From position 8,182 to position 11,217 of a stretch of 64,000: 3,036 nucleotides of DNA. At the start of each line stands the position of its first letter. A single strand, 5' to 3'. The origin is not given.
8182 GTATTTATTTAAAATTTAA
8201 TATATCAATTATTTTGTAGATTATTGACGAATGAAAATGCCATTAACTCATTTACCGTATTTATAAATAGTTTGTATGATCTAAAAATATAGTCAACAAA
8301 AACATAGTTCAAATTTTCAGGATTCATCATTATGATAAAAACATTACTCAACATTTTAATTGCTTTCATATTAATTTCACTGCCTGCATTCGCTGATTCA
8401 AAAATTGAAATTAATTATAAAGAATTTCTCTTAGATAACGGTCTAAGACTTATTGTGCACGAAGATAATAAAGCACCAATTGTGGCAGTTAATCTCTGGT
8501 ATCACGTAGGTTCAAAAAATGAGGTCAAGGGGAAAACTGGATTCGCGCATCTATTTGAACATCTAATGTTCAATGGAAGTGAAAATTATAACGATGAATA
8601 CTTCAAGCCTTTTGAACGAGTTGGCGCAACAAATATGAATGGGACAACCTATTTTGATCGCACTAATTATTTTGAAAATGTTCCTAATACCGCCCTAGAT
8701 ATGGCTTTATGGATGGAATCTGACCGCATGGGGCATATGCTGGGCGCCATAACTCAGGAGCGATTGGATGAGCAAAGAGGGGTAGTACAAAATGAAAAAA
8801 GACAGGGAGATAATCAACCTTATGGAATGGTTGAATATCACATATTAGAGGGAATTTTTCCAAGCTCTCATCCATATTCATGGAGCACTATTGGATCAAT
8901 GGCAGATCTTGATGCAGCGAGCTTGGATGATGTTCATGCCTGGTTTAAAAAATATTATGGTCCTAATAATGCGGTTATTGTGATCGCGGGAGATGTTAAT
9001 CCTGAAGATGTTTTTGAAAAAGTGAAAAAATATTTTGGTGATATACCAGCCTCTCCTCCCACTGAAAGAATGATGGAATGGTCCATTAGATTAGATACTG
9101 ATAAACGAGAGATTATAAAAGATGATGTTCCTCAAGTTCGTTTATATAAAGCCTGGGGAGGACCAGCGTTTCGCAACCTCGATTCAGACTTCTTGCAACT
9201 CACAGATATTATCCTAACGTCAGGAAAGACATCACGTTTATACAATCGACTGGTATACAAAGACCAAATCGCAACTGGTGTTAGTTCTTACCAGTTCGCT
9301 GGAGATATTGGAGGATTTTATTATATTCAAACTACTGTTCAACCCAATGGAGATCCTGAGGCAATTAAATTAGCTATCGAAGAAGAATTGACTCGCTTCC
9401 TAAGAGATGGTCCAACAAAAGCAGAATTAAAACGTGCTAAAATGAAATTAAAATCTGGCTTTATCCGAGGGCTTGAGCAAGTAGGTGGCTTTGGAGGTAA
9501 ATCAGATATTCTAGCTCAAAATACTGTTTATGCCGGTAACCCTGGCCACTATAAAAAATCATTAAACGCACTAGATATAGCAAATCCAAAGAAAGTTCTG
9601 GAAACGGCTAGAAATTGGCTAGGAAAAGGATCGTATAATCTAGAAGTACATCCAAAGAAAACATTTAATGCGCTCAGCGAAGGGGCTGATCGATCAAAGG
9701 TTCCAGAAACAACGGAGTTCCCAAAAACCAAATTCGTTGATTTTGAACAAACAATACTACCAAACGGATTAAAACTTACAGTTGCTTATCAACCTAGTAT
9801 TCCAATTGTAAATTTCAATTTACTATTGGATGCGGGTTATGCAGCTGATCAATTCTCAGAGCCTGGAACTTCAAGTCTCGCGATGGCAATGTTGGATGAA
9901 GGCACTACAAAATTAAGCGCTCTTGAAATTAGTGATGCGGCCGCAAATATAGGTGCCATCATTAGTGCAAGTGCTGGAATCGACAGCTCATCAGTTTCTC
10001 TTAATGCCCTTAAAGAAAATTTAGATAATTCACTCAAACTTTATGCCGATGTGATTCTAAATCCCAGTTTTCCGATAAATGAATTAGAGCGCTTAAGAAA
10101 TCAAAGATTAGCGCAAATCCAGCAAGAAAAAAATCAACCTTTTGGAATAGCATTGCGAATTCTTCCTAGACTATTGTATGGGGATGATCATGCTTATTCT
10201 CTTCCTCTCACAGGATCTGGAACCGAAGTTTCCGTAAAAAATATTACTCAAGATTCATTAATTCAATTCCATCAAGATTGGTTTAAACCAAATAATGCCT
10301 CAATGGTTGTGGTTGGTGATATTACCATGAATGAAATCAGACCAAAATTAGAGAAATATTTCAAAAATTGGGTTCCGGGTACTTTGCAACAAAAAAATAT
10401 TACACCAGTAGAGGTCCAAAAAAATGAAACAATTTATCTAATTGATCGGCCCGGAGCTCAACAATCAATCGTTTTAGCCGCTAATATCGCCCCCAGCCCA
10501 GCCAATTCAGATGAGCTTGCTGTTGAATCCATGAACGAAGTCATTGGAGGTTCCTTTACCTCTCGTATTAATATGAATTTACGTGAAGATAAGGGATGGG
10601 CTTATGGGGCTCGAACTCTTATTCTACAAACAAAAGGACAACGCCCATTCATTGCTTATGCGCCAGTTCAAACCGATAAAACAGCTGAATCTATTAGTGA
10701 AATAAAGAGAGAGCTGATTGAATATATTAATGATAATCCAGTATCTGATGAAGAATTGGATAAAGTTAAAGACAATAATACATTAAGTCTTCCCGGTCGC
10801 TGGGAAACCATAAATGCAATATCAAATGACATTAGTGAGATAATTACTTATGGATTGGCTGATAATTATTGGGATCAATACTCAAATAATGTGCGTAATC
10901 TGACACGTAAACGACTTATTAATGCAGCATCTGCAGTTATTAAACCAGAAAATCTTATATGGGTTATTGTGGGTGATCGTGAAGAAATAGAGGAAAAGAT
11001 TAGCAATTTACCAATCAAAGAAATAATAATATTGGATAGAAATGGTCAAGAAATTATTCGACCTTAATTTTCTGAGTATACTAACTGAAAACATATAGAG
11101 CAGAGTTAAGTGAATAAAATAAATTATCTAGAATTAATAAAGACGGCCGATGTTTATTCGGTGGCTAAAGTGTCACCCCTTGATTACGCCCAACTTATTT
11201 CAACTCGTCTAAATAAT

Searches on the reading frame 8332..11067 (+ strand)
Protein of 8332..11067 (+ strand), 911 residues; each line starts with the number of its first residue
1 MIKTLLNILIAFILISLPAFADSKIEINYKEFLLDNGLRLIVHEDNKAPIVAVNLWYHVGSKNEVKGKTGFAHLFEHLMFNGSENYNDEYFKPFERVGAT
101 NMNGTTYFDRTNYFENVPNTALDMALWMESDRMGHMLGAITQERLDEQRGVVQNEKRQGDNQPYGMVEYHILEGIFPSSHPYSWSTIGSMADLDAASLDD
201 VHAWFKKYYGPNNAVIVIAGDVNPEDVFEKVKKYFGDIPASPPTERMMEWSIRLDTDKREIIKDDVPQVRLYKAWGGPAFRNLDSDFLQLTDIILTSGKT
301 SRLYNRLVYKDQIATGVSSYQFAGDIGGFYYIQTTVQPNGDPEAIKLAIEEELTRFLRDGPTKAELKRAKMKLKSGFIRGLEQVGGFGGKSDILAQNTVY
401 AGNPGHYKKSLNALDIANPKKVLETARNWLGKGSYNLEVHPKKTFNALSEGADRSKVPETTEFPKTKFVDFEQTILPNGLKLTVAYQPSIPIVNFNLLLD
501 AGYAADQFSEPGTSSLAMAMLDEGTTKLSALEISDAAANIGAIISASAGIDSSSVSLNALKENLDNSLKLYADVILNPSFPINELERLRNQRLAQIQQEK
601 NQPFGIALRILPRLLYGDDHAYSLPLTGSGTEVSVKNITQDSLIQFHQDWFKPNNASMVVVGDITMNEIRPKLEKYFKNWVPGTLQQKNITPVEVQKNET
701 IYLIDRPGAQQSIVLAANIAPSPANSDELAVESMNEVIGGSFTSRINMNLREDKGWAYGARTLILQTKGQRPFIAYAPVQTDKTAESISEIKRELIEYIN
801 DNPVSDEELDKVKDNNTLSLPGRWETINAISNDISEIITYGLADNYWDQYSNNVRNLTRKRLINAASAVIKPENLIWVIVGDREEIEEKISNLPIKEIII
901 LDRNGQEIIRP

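Call 25: search_protein_families(library=ncbifam, proteins=[window:8332-11067:+], max_evalue=1e-20)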
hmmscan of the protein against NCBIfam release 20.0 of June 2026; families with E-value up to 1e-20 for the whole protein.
window:8332-11067:+ (911 aa): 2 families
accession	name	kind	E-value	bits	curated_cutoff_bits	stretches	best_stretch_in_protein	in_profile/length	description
NF047422.1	YfmF_fam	equivalog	7.9e-27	94.2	285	0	590-868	132-400/412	EF-P 5-aminopentanol modification-associated protein YfmF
NF047421.1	YfmH_fam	equivalog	3e-24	86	250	0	58-383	49-370/425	EF-P 5-aminopentanol modification-associated protein YfmH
